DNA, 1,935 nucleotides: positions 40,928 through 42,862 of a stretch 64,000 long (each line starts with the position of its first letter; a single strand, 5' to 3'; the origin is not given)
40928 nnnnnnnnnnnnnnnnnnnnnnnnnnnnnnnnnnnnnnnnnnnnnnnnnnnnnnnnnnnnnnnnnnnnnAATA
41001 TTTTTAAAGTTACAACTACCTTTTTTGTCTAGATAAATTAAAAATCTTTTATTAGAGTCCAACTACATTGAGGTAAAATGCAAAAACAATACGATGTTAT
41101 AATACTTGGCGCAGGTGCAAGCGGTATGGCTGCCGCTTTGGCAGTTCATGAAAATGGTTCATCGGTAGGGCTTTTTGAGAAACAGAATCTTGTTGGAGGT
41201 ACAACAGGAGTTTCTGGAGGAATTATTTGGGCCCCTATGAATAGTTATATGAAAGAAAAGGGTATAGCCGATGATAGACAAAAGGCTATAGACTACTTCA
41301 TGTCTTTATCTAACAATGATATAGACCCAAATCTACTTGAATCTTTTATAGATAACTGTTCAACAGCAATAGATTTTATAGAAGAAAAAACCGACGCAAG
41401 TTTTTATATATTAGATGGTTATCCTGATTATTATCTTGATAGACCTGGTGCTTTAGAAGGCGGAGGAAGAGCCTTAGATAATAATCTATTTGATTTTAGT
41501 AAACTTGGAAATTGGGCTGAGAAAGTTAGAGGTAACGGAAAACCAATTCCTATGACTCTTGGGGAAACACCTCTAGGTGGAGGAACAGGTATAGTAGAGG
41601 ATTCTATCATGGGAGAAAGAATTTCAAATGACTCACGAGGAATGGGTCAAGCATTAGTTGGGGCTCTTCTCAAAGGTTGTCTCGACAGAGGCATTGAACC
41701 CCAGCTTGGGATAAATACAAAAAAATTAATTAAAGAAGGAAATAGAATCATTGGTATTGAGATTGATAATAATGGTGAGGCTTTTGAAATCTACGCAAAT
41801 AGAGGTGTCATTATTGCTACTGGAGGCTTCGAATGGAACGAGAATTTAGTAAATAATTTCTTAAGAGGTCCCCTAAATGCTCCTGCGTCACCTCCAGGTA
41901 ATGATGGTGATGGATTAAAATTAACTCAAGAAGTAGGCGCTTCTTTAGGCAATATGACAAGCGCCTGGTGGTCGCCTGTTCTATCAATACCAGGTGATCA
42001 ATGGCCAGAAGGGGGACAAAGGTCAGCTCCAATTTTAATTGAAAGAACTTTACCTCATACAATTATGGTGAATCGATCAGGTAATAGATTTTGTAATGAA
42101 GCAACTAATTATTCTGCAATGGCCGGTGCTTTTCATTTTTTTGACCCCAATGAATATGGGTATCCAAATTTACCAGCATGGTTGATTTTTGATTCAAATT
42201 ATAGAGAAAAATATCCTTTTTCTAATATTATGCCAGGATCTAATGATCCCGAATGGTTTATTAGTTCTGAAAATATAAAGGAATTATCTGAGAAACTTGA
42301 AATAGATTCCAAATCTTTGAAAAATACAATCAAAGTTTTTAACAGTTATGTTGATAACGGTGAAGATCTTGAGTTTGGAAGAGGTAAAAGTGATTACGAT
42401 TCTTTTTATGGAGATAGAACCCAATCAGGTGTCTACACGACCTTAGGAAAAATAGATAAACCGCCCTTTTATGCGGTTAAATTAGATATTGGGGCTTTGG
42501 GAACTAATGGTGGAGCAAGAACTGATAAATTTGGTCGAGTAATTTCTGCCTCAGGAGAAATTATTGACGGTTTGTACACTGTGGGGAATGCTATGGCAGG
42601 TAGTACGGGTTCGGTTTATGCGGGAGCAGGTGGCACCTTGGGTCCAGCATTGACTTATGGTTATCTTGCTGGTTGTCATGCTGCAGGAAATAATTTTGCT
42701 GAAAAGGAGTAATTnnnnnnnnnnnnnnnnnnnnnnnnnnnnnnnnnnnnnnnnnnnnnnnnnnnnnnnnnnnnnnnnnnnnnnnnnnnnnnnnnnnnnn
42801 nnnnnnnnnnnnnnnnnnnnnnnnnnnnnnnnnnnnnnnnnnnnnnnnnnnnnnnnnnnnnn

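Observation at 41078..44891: KstD-like flavoprotein - NmrA-like reductase - cytochrome P450 operon next to KshA-like Rieske oxygenases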

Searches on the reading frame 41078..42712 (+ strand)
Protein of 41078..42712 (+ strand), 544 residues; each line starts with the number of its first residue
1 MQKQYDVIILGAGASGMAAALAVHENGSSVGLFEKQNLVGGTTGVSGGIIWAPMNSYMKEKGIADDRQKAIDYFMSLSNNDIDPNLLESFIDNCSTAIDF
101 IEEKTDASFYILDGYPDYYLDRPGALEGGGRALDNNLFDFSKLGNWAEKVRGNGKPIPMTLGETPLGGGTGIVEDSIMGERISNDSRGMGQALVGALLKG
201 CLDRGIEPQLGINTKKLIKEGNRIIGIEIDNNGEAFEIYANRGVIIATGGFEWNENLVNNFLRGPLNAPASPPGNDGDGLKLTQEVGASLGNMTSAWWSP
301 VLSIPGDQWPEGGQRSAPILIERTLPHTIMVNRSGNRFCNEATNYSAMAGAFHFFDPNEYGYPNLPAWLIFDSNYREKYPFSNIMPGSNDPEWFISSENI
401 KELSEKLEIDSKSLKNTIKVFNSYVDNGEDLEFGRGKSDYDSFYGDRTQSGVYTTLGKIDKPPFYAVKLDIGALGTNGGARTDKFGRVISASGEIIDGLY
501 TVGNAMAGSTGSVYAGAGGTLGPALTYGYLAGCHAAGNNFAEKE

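Call 4: search_protein_families(library=pfam, proteins=[window:41078-42712:+])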
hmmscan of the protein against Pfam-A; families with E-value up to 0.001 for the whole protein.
window:41078-42712:+ (544 aa): 7 families
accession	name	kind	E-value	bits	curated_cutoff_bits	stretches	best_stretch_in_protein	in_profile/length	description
PF00890.30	FAD_binding_2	-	1.2e-62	212.9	20.4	1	6-521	1-414/414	FAD binding domain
PF01266.30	DAO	-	4.7e-12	46.5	27.9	1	6-60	1-56/353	FAD dependent oxidoreductase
PF03486.20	HI0933_like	-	7.7e-10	39.1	50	1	6-48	2-44/244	HI0933-like protein Rossmann domain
PF12831.13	FAD_oxidored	-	1.6e-08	34.7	27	1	6-65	1-62/416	FAD dependent oxidoreductase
PF13450.12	NAD_binding_8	-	0.00013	22.6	21.9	1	9-42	1-34/68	NAD(P)-binding Rossmann-like domain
PF01946.23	Thi4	-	0.00031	20.5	26.2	1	5-50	18-63/235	Thi4 family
PF07992.20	Pyr_redox_2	-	0.00048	20.1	26.1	0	5-46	1-43/291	Pyridine nucleotide-disulphide oxidoreductase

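Call 5: search_protein_families(library=ncbifam, proteins=[window:41078-42712:+])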
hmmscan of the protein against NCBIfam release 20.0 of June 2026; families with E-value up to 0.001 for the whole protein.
window:41078-42712:+ (544 aa): 56 families (the best 25 are shown)
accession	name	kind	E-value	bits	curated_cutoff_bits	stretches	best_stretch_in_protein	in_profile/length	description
NF053676.1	4oxCHCAChcC1Cy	equivalog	8.4e-126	420.4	1000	1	4-535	1-526/528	4-oxocyclohexanecarboxylate 2-dehydrogenase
NF009478.0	PRK12844.1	equivalog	2.9e-123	412.1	789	2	184-541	203-554/559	3-ketosteroid-delta-1-dehydrogenase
NF005882.1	PRK07843.1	equivalog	1.3e-120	403.4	788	2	183-532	194-544/547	3-oxosteroid 1-dehydrogenase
NF009473.0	PRK12835.1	subfamily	2.8e-104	349.7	837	2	175-540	201-571/585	FAD-binding protein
NF009477.0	PRK12843.1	equivalog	1.8e-101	340.4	758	2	189-539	219-572/578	FAD-dependent oxidoreductase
NF004789.0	PRK06134.1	subfamily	5.7e-101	338.8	747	2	189-542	215-574/581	FAD-dependent oxidoreductase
NF009479.0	PRK12845.1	equivalog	3e-99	332.9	793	2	184-537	212-565/566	3-ketosteroid-delta-1-dehydrogenase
NF009476.0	PRK12839.1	equivalog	1.2e-80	271.3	940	2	190-539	213-568/572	FAD-dependent oxidoreductase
NF053677.1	Desat2ChcC2Cyan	equivalog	7.3e-80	268.9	900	2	186-536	198-552/558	4-oxocyclohex-2-ene-1-carboxylate 5-dehydrogenase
NF009474.0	PRK12837.1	equivalog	2.9e-73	247.4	675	1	3-534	6-507/513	FAD-binding protein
TIGR01813.1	flavo_cyto_c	subfamily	1.7e-48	165.4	285.45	2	184-531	123-442/444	flavocytochrome c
NF006130.0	PRK08274.1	equivalog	2.9e-40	138.5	369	2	187-538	128-461/467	FAD-dependent tricarballylate dehydrogenase TcuA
NF053717.1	VnlPnlRedVprA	equivalog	5.9e-40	137.5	600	3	393-536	351-475/481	vinyl phenol reductase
NF005064.0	PRK06481.1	equivalog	4.2e-39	134.6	542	2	184-537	183-501/506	flavocytochrome c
NF005510.0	PRK07121.1-3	subfamily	1.7e-37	129.3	481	2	179-538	168-489/492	FAD-binding protein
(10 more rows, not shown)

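Call 11: find_encoding_contigs(protein=window:41078-42712:+, flank=10000, max_places=6)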
Protein window:41078-42712:+ (544 aa): 14 contigs read that carry it; 6 places shown.
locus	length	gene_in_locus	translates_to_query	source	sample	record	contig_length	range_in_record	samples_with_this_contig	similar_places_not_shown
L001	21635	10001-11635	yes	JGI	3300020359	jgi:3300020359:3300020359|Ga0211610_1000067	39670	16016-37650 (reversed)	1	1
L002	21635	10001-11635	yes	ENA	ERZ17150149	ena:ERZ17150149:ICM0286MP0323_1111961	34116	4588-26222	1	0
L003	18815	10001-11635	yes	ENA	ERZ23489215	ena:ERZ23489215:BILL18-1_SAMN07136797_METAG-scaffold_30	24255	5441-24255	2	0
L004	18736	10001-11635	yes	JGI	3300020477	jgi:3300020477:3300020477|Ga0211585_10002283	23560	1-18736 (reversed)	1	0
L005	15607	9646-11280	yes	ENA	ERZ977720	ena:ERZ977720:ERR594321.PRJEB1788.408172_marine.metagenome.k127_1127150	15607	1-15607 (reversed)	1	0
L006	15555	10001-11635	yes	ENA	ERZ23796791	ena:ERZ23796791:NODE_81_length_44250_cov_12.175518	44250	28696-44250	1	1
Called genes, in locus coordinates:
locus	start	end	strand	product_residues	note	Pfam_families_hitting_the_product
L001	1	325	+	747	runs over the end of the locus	PF07715:Plug, PF00593:TonB_dep_Rec_b-barrel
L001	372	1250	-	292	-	PF00753:Lactamase_B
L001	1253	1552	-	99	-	PF03992:ABM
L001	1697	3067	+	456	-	PF00355:Rieske, PF00848:Ring_hydroxyl_A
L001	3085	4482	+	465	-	PF07690:MFS_1, PF13347:MFS_2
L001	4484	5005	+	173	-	PF13577:SnoaL_4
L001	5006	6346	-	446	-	PF01979:Amidohydro_1, PF07969:Amidohydro_3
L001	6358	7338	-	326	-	PF04909:Amidohydro_2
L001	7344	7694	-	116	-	PF03992:ABM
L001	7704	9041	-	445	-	PF00355:Rieske, PF00848:Ring_hydroxyl_A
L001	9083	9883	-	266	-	PF00106:adh_short, PF13561:adh_short_C2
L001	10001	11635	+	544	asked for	PF00890:FAD_binding_2, PF01266:DAO, PF03486:HI0933_like (weak), PF12831:FAD_oxidored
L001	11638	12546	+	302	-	PF01370:Epimerase (faint), PF05368:NmrA, PF13460:NAD_binding_10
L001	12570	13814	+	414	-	PF00067:p450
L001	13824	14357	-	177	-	PF13577:SnoaL_4, PF14534:DUF4440 (faint)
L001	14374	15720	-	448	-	PF00355:Rieske, PF00848:Ring_hydroxyl_A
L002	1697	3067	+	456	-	PF00355:Rieske, PF00848:Ring_hydroxyl_A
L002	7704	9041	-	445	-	PF00355:Rieske, PF00848:Ring_hydroxyl_A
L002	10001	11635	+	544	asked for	PF00890:FAD_binding_2, PF01266:DAO, PF03486:HI0933_like (weak), PF12831:FAD_oxidored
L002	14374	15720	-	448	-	PF00355:Rieske, PF00848:Ring_hydroxyl_A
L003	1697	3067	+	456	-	PF00355:Rieske, PF00848:Ring_hydroxyl_A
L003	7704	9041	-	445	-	PF00355:Rieske, PF00848:Ring_hydroxyl_A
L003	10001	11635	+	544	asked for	PF00890:FAD_binding_2, PF01266:DAO, PF03486:HI0933_like (weak), PF12831:FAD_oxidored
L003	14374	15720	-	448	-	PF00355:Rieske, PF00848:Ring_hydroxyl_A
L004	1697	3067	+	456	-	PF00355:Rieske, PF00848:Ring_hydroxyl_A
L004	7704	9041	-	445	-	PF00355:Rieske, PF00848:Ring_hydroxyl_A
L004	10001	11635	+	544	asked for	PF00890:FAD_binding_2, PF01266:DAO, PF03486:HI0933_like (weak), PF12831:FAD_oxidored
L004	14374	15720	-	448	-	PF00355:Rieske, PF00848:Ring_hydroxyl_A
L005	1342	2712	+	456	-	PF00355:Rieske, PF00848:Ring_hydroxyl_A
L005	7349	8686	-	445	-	PF00355:Rieske, PF00848:Ring_hydroxyl_A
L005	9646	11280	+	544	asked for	PF00890:FAD_binding_2, PF01266:DAO, PF03486:HI0933_like (weak), PF12831:FAD_oxidored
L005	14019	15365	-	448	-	PF00355:Rieske, PF00848:Ring_hydroxyl_A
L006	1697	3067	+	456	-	PF00355:Rieske, PF00848:Ring_hydroxyl_A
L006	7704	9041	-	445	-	PF00355:Rieske, PF00848:Ring_hydroxyl_A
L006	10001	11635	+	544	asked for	PF00890:FAD_binding_2, PF01266:DAO, PF03486:HI0933_like (weak), PF12831:FAD_oxidored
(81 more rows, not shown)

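Call 12: search_solved_structures(query=window:41078-42712:+, show_alignments=1)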
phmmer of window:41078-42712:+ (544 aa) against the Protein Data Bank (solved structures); distinct sequences matched with E-value up to 0.001: 29.
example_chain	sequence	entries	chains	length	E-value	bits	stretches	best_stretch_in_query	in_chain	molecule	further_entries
7p18_A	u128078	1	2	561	7.1e-94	318.6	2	185-537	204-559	3-oxosteroid 1-dehydrogenase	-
8jbz_AAA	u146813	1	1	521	1.5e-52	182.2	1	4-532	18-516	3-ketosteroid dehydrogenase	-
8joj_A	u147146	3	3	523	1.5e-52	182.2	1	4-532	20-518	3-ketosteroid dehydrogenase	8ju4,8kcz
4c3x_A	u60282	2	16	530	1.5e-52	182.2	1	4-532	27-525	3-KETOSTEROID DEHYDROGENASE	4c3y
8am8_BBB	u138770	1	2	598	4.5e-42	147.6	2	190-537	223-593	Fumarate reductase/succinate dehydrogenase flavoprotein domain protein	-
8am6_AAA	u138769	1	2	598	5e-42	147.5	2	190-537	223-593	Fumarate reductase/succinate dehydrogenase flavoprotein domain protein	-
8am3_AAA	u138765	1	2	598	7.7e-42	146.8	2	190-537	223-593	Fumarate reductase/succinate dehydrogenase flavoprotein domain protein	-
1d4c_A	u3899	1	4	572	2.4e-27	99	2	186-536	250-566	FLAVOCYTOCHROME C FUMARATE REDUCTASE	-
1d4d_A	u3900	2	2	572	7.7e-27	97.3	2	186-536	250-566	FLAVOCYTOCHROME C FUMARATE REDUCTASE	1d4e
6t85_A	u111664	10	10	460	2e-25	92.6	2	212-538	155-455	Urocanate reductase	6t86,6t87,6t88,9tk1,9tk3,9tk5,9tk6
1jrz_A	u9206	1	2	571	9.2e-25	90.5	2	186-536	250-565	FLAVOCYTOCHROME C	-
1qo8_A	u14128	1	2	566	3.2e-24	88.7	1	186-537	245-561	FLAVOCYTOCHROME C3 FUMARATE REDUCTASE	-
1lj1_A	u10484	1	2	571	4.7e-24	88.1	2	186-536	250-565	flavocytochrome c3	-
1m64_A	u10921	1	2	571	5e-24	88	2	186-536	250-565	flavocytochrome c3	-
1e39_A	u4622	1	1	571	8.3e-24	87.3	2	186-536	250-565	FUMARATE REDUCTASE FLAVOPROTEIN SUBUNIT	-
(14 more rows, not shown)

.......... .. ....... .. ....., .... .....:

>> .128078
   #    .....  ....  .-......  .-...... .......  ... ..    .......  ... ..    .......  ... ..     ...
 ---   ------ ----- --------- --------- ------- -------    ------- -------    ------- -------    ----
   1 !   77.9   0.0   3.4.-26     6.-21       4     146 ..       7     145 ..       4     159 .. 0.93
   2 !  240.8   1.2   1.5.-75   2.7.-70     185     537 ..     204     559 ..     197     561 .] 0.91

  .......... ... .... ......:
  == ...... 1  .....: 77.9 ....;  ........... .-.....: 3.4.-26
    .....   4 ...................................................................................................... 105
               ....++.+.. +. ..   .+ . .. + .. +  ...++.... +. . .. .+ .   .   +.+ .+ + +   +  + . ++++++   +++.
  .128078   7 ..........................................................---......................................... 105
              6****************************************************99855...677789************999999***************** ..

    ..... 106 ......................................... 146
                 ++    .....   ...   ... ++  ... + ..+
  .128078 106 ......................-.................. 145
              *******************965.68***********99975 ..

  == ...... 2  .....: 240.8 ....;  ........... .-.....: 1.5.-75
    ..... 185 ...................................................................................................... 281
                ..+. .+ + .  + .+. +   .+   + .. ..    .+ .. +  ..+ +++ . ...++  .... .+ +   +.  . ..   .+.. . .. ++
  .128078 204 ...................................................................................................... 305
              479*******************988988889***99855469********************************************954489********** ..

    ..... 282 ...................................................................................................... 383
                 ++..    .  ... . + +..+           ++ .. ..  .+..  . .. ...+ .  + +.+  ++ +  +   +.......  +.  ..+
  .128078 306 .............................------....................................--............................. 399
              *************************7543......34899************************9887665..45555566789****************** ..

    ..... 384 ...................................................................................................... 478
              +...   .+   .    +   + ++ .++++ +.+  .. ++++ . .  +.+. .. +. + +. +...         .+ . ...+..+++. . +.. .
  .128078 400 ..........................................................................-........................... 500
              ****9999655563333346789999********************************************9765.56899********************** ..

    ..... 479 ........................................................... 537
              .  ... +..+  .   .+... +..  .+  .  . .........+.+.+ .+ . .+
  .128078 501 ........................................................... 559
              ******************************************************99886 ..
